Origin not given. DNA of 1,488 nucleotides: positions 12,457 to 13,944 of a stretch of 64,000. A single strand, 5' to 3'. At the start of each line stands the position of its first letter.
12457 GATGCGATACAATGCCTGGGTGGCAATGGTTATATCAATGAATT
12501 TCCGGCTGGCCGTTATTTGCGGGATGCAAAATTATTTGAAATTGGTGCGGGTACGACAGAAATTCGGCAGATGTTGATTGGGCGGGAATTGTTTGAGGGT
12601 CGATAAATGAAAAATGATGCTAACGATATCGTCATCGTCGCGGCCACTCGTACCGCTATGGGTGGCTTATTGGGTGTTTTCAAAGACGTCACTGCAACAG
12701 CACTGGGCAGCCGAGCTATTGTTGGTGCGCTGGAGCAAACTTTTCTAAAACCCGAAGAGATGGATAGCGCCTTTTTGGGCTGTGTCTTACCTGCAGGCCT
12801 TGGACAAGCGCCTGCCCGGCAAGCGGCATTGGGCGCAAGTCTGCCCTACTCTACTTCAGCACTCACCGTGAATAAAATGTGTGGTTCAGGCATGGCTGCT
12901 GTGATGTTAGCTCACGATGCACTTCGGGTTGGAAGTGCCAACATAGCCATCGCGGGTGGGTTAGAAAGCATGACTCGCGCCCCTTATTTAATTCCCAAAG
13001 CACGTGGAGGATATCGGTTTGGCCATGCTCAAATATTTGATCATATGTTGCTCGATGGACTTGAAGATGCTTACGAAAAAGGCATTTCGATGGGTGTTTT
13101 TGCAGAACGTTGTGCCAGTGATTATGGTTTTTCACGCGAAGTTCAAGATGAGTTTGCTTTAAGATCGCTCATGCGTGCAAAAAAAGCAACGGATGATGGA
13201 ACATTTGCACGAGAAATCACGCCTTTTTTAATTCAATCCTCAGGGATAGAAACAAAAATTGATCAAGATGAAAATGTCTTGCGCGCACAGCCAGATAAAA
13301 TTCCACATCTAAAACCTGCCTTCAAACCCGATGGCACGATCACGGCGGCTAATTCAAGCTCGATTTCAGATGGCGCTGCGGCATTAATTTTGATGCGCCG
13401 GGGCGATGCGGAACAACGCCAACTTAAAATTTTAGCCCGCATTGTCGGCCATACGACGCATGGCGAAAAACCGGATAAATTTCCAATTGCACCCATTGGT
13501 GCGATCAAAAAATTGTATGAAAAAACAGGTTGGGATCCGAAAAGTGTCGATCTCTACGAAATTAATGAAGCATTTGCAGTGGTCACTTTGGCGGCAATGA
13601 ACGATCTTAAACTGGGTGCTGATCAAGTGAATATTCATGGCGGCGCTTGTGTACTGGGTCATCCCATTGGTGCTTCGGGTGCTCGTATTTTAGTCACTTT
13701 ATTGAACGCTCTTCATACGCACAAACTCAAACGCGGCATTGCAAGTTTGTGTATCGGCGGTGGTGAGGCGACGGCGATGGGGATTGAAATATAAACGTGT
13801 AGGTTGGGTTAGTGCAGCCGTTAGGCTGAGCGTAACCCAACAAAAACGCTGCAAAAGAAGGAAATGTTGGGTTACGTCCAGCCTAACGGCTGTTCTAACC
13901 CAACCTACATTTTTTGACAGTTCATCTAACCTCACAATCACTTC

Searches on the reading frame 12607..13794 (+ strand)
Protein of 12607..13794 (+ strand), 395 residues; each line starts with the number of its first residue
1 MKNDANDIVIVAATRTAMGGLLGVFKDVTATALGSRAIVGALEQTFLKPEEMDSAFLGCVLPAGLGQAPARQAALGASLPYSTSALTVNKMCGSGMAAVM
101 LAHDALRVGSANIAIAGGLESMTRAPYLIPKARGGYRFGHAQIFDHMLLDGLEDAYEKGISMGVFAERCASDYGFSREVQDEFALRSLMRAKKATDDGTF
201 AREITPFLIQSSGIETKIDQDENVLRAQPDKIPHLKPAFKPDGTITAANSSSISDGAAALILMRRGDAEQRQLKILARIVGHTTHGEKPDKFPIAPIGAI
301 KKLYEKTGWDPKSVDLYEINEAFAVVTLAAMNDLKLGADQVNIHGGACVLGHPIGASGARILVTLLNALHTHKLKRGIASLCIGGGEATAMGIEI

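Call 13: find_encoding_contigs(protein=window:12607-13794:+, flank=3000, max_places=10)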
Protein window:12607-13794:+ (395 aa): 13 contigs read that carry it; 4 places shown.
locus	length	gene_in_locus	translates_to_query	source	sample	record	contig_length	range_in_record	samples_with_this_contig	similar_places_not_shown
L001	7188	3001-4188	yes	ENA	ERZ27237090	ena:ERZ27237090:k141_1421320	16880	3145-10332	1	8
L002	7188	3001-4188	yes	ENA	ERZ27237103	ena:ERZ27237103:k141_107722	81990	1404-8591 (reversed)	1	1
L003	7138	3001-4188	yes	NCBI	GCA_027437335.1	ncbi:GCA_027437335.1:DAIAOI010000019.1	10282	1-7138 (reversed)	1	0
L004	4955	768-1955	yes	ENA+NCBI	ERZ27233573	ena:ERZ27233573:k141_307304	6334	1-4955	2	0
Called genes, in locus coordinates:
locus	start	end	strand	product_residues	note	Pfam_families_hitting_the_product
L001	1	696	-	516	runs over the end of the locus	PF01494:FAD_binding_3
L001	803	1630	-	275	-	PF00351:Biopterin_H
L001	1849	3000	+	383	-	PF02771:Acyl-CoA_dh_N, PF02770:Acyl-CoA_dh_M, PF00441:Acyl-CoA_dh_1, PF08028:Acyl-CoA_dh_2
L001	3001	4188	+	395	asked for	PF00108:Thiolase_N, PF02803:Thiolase_C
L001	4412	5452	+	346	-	PF25919:BSH_CusB (faint), PF25917:BSH_RND, PF25954:Beta-barrel_RND_2, PF25967:RND-MFP_C, PF25975:CzcB_C (faint), PF25989:YknX_C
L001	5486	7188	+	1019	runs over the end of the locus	PF00873:ACR_tran, PF03176:MMPL (weak)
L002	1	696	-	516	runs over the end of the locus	PF01494:FAD_binding_3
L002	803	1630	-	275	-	PF00351:Biopterin_H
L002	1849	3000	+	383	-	PF02771:Acyl-CoA_dh_N, PF02770:Acyl-CoA_dh_M, PF00441:Acyl-CoA_dh_1, PF08028:Acyl-CoA_dh_2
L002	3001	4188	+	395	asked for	PF00108:Thiolase_N, PF02803:Thiolase_C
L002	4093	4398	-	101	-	-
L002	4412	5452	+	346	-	PF25919:BSH_CusB (faint), PF25917:BSH_RND, PF25954:Beta-barrel_RND_2, PF25967:RND-MFP_C, PF25975:CzcB_C (faint), PF25989:YknX_C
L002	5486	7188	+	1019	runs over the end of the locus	PF00873:ACR_tran, PF03176:MMPL (weak)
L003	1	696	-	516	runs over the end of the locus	PF01494:FAD_binding_3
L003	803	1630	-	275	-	PF00351:Biopterin_H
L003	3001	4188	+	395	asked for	PF00108:Thiolase_N, PF02803:Thiolase_C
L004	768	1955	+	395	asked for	PF00108:Thiolase_N, PF02803:Thiolase_C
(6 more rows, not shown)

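Call 41: find_homologous_proteins(query=window:12607-13791:+, max_evalue=1e-100)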
Query window:12607-13791:+ (395 aa): 7999 proteins with E <= 1e-100 among 8000 candidates; the best 120 are listed.
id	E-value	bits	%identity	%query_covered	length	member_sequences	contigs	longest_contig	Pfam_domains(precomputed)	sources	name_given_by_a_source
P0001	1.3e-256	869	100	100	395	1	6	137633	PF02803.25,PF00108.30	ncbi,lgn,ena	-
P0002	7.7e-175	600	71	98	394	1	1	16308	PF02803.25,PF00108.30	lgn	-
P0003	1.1e-169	583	68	99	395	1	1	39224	PF02803.25,PF00108.30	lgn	-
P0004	2.8e-162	558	66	100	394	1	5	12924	PF02803.25,PF00108.30,PF22691.3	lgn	-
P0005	1.8e-161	556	66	100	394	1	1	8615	PF02803.25,PF00108.30,PF22691.3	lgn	-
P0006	1.1e-160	553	65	100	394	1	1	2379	PF02803.25,PF00108.30,PF22691.3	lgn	-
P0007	4.8e-160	551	65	100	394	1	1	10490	PF02803.25,PF00108.30,PF22691.3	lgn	-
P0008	5.7e-160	551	65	99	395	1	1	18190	PF02803.25,PF00108.30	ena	-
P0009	1.0e-159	550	65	100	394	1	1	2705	PF02803.25,PF00108.30,PF22691.3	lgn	-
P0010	1.2e-159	550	65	100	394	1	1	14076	PF02803.25,PF00108.30,PF22691.3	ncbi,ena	-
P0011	1.7e-159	549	65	99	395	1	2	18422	PF02803.25,PF00108.30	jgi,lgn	-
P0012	1.9e-159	549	65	100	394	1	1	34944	PF02803.25,PF00108.30,PF22691.3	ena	-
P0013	2.1e-159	549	65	100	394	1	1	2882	PF02803.25,PF00108.30,PF22691.3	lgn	-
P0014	3.2e-159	548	65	100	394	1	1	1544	PF02803.25,PF00108.30,PF22691.3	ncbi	-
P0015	3.3e-159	548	64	100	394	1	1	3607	PF02803.25,PF00108.30,PF22691.3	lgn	-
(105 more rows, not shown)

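Call 60: find_encoding_contigs(protein=P0002, flank=10000, max_places=2)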
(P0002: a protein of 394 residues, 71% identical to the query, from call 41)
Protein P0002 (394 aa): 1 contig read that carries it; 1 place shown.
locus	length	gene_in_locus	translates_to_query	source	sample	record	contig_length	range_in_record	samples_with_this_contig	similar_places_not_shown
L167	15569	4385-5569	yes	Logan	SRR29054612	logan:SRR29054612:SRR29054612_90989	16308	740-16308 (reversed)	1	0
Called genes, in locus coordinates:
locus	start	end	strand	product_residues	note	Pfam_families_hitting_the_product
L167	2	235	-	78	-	?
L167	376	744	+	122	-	PF13560:HTH_31 (weak), PF12844:HTH_19 (weak), PF01381:HTH_3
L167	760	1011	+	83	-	PF02604:PhdYeFM_antitox (weak)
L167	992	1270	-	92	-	PF10543:ORF6N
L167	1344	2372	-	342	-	PF01180:DHO_dh, PF03060:NMO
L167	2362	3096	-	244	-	-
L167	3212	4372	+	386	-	PF02771:Acyl-CoA_dh_N, PF02770:Acyl-CoA_dh_M, PF00441:Acyl-CoA_dh_1, PF08028:Acyl-CoA_dh_2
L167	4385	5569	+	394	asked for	PF00108:Thiolase_N, PF02803:Thiolase_C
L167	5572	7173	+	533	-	PF01039:Carboxyl_trans, PF03255:ACCA, PF06833:MdcE (faint)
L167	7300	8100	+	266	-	PF00378:ECH_1, PF16113:ECH_2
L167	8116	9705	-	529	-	PF00150:Cellulase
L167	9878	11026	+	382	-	PF01609:DDE_Tnp_1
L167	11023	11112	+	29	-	-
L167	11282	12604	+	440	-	PF00919:UPF0004, PF04055:Radical_SAM, PF01938:TRAM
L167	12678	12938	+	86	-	PF07798:CCDC90-like (faint)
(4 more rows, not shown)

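Call 61: find_encoding_contigs(protein=P0003, flank=10000, max_places=2)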
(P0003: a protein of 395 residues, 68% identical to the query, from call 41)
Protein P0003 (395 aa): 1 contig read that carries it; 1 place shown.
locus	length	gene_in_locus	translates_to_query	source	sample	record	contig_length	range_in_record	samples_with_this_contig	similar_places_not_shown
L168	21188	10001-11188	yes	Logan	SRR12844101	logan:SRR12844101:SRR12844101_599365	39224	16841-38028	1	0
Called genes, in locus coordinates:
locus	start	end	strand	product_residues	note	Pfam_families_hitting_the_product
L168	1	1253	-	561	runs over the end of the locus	PF00575:S1 (weak), PF17092:PCB_OB (faint), PF21710:Spt6_S1 (faint), PF00575:S1, PF23459:S1_RRP5 (faint), PF03074:GCS (faint), PF00575:S1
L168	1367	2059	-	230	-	PF02224:Cytidylate_kin, PF13189:Cytidylate_kin2, PF01202:SKI (faint)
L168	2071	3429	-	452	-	PF00275:EPSP_synthase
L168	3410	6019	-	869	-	PF00521:DNA_topoisoIV, PF03989:DNA_gyraseA_C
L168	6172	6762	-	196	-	-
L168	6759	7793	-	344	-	PF01180:DHO_dh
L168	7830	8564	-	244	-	-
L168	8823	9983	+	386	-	PF02771:Acyl-CoA_dh_N, PF02770:Acyl-CoA_dh_M, PF00441:Acyl-CoA_dh_1, PF08028:Acyl-CoA_dh_2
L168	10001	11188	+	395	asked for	PF00108:Thiolase_N, PF02803:Thiolase_C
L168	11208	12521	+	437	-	PF05977:MFS_3, PF07690:MFS_1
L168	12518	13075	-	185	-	PF04229:GrpB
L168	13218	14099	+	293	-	PF00561:Abhydrolase_1, PF12697:Abhydrolase_6, PF12146:Hydrolase_4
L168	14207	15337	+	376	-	PF03060:NMO, PF01180:DHO_dh, PF00478:IMPDH (weak), PF00977:His_biosynth (weak), PF01070:FMN_dh (weak)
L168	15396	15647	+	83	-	-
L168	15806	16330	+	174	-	-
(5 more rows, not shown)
